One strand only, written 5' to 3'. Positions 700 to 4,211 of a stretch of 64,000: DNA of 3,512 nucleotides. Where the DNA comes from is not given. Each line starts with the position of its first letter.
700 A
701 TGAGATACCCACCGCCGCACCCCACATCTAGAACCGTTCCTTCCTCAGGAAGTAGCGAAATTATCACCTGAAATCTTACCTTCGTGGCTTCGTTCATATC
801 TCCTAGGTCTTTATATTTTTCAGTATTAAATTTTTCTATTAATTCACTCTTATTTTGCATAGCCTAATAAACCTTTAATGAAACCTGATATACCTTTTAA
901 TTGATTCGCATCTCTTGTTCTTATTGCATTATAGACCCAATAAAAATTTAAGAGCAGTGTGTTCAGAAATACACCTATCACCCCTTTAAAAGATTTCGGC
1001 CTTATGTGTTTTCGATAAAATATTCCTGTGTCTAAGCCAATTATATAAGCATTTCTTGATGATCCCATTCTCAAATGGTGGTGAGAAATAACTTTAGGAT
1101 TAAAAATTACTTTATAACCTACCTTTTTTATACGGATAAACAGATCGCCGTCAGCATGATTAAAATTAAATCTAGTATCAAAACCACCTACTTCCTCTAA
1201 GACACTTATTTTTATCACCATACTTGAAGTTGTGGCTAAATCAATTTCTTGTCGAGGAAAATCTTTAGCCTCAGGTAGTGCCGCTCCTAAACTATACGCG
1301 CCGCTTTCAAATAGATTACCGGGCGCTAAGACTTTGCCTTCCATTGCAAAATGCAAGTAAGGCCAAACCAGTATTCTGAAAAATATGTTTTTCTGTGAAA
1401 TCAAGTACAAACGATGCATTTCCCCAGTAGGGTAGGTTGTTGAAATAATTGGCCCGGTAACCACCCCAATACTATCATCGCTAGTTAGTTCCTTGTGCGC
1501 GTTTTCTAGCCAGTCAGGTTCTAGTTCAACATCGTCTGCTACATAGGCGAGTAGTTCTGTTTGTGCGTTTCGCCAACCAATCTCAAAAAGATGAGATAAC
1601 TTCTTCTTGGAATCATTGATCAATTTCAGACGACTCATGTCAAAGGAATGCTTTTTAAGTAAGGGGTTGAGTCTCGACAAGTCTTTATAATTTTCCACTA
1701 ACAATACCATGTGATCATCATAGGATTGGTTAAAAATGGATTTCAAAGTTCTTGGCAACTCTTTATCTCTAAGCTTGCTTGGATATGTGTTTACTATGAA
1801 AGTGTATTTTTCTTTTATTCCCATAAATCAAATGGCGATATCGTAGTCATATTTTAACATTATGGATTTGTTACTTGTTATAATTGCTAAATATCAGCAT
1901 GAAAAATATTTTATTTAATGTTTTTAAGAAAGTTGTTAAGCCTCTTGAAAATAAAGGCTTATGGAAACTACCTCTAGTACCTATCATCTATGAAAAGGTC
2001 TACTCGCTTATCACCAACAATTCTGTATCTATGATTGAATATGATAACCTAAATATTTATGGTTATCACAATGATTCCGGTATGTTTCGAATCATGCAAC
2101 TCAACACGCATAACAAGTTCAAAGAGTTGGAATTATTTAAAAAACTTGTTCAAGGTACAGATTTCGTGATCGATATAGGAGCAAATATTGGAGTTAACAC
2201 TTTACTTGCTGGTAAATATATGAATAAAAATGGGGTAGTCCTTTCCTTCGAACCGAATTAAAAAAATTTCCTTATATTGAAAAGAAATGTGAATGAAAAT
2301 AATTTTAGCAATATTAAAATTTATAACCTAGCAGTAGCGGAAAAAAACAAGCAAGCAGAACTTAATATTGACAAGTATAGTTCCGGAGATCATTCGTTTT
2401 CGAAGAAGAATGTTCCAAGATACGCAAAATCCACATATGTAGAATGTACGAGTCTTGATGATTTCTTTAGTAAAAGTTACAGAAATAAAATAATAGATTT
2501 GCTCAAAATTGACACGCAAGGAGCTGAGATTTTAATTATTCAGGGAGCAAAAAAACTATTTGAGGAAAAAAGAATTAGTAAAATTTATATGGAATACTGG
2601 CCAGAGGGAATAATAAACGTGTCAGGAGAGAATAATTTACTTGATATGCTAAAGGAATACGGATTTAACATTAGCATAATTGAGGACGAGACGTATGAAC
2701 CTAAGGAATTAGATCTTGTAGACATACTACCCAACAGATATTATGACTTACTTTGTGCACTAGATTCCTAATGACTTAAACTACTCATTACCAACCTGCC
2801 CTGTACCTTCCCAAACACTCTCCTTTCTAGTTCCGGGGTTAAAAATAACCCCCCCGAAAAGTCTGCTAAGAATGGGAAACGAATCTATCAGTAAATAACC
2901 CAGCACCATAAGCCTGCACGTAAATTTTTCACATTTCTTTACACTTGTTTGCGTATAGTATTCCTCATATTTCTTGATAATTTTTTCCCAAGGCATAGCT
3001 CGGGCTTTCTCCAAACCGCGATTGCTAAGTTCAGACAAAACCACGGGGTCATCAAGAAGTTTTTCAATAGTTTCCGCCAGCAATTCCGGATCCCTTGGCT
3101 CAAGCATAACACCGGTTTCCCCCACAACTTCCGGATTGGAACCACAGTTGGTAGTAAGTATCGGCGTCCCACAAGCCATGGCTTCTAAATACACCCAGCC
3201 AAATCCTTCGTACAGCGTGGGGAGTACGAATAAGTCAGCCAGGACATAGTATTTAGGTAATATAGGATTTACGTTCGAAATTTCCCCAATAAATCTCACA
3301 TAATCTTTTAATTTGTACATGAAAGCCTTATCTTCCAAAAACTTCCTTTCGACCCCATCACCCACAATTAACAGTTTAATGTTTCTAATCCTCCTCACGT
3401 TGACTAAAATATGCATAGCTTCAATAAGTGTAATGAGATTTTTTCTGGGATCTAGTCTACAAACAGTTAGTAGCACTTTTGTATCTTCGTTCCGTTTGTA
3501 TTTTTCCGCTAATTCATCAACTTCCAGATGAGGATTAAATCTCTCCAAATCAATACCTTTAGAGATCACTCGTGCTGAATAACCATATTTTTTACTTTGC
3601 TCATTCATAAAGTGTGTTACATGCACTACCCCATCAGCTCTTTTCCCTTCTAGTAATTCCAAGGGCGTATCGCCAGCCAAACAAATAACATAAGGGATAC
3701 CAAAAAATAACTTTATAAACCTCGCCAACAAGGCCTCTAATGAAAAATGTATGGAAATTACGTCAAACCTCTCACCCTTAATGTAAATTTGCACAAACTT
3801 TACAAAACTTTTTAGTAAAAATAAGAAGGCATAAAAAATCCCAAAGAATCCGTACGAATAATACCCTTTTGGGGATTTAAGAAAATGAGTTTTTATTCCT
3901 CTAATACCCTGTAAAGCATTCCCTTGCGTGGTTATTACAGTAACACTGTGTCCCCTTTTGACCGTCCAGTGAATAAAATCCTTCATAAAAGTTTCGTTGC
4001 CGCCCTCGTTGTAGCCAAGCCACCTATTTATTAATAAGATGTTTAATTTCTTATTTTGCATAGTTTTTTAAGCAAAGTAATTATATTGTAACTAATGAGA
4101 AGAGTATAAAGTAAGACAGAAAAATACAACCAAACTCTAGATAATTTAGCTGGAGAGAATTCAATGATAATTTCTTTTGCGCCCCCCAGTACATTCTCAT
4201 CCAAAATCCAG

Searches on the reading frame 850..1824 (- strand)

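Call 8: search_protein_families(library=pfam, proteins=[window:850-1824:-], max_evalue=0.001)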
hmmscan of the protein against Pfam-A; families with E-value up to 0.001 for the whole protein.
window:850-1824:- (324 aa): 2 families
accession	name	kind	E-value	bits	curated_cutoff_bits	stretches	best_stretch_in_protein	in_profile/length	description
PF00535.33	Glycos_transf_2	-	1.4e-09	38.5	23.3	1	19-175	9-154/168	Glycosyl transferase family 2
PF13506.12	Glyco_transf_21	-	0.00027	20.9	21.7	0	82-129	24-70/174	Glycosyl transferase family 21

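Call 15: search_protein_families(library=ncbifam, proteins=[window:850-1824:-], max_evalue=0.01)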
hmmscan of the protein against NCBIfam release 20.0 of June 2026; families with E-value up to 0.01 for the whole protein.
window:850-1824:- (324 aa): 8 families
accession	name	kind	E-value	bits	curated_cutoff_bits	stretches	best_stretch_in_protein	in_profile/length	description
TIGR03965.1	mycofact_glyco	equivalog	3.2e-13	49.3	280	2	174-252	206-283/467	mycofactocin biosynthesis glycosyltransferase MftF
NF038299.1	EPS_HpsN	equivalog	1.2e-11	44.1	425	1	14-128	7-121/317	hormogonium polysaccharide biosynthesis glycosyltransferase HpsN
NF041875.1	EPS_EpsD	equivalog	2.2e-08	33.9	370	1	208-251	166-208/325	exopolysaccharide biosynthesis glycosyltransferase EpsD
NF041394.1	GtaseAglG_Halo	equivalog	4.7e-06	26.1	440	1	10-121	6-115/304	glucosyl-dolichyl phosphate glucuronosyltransferase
NF038302.1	EPS_HpsE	equivalog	1.9e-05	23.8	300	0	23-127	16-125/307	hormogonium polysaccharide biosynthesis glycosyltransferase HpsE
TIGR03111.1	glyc2_xrt_Gpos1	hypoth_equivalog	0.00063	18.6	363.95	1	8-140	52-183/439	TIGR03111 family XrtG-associated glycosyltransferase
TIGR03472.1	HpnI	equivalog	0.0008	18.3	310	0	20-123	53-160/373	bacteriohopanetetrol glucosamine biosynthesis glycosyltransferase HpnI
TIGR01556.1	rhamnosyltran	subfamily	0.0036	16.5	200.55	1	191-265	142-214/281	rhamnosyltransferase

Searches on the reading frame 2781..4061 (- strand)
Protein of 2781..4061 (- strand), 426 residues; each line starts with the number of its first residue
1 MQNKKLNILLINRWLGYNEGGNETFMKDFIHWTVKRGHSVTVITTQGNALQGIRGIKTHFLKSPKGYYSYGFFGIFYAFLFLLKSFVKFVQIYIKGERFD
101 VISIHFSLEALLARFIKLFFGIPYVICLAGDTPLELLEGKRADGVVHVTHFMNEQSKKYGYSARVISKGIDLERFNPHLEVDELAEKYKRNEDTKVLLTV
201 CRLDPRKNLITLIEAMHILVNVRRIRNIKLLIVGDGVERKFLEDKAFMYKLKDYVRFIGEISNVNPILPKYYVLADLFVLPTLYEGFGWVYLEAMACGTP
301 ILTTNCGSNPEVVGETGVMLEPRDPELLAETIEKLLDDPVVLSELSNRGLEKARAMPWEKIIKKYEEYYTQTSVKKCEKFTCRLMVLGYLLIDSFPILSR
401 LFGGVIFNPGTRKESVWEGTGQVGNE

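Call 8: search_protein_families(library=pfam, proteins=[window:2781-4061:-], max_evalue=0.001)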
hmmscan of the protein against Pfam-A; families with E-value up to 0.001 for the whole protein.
window:2781-4061:- (426 aa): 5 families
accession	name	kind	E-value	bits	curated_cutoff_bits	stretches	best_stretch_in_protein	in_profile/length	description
PF00534.26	Glycos_transf_1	-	5.4e-39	133.9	26.4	1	182-350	3-166/172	Glycosyl transferases group 1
PF13692.12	Glyco_trans_1_4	-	1.2e-35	123.3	27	1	195-338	2-142/142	Glycosyl transferases group 1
PF13439.12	Glyco_transf_4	-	3.1e-12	47.3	28.5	1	20-174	2-170/170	Glycosyltransferase Family 4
PF13579.12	Glyco_trans_4_4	-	2.3e-07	31.7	29.7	1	20-132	1-105/158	Glycosyl transferase 4-like domain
PF20706.3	GT4-conflict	-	2.7e-07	30.4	26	1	140-304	145-311/385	Family 4 Glycosyltransferase in conflict systems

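Call 36: search_protein_families(library=ncbifam, proteins=[window:2781-4061:-], max_evalue=0.00001)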
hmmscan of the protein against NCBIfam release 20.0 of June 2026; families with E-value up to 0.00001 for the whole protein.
window:2781-4061:- (426 aa): 33 families (the best 25 are shown)
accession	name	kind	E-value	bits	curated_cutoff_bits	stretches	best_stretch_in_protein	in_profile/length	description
TIGR03088.1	stp2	hypoth_equivalog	1.1e-33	116.8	409.05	1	163-371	162-372/374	TIGR03088 family PEP-CTERM/XrtA system glycosyltransferase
TIGR03999.1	thiol_BshA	equivalog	5.3e-33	114.5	273.7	1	141-371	144-372/375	N-acetyl-alpha-D-glucosaminyl L-malate synthase BshA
NF041876.1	EPS_EpsE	equivalog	1.1e-25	90.7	400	1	160-352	185-375/389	exopolysaccharide biosynthesis GT4 family glycosyltransferase EpsE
TIGR04047.1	MSMEG_0565_glyc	hypoth_equivalog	4.4e-25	88.5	259.85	1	142-370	139-372/373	MSMEG_0565 family glycosyltransferase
TIGR03449.1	mycothiol_MshA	equivalog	7.4e-25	87.7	462.5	1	163-372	190-403/406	D-inositol-3-phosphate glycosyltransferase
NF047684.1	TeichurnBiosyTuaC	equivalog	1.1e-22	80.5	550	1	140-347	163-363/391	teichuronic acid biosynthesis protein TuaC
NF038298.1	EPS_HpsO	equivalog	1.3e-22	80.2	575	1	134-358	139-372/388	hormogonium polysaccharide biosynthesis glycosyltransferase HpsO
TIGR02149.1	glgA_Coryne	subfamily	9e-21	74.4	302.4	1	142-370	145-388/391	glycogen synthase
NF053787.1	GlcN_PG_synth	equivalog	1.9e-20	73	480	1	142-371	144-358/361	N-acetylglucosaminyl phosphatidylglycerol synthase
TIGR04157.1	glyco_rSAM_CFB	subfamily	1.7e-18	66.8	400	1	163-338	195-366/406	TIGR04157 family glycosyltransferase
NF012028.0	PRK15484.1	subfamily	2.8e-18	66.2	618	1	163-368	163-374/380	lipopolysaccharide N-acetylglucosaminyltransferase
TIGR02472.1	sucr_P_syn_N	equivalog_domain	1.7e-16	60.1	576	1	156-365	200-434/439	sucrose-phosphate synthase, putative, glycosyltransferase domain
TIGR04063.1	stp3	hypoth_equivalog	3.9e-16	58.9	442.05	1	164-371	183-394/397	TIGR04063 family PEP-CTERM/XrtA system glycosyltransferase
NF050063.1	ProtGlycPglJ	equivalog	1.6e-15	57.2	500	1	186-368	186-362/363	N-acetylgalactosamine-N,N'-diacetylbacillosaminyl-diphospho-undecaprenol 4-alpha-N-acetylgalactosaminyltransferase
NF041010.1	glycosy_Agl16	equivalog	2.1e-14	53.1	575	1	138-371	130-350/352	glycosylation protein Agl16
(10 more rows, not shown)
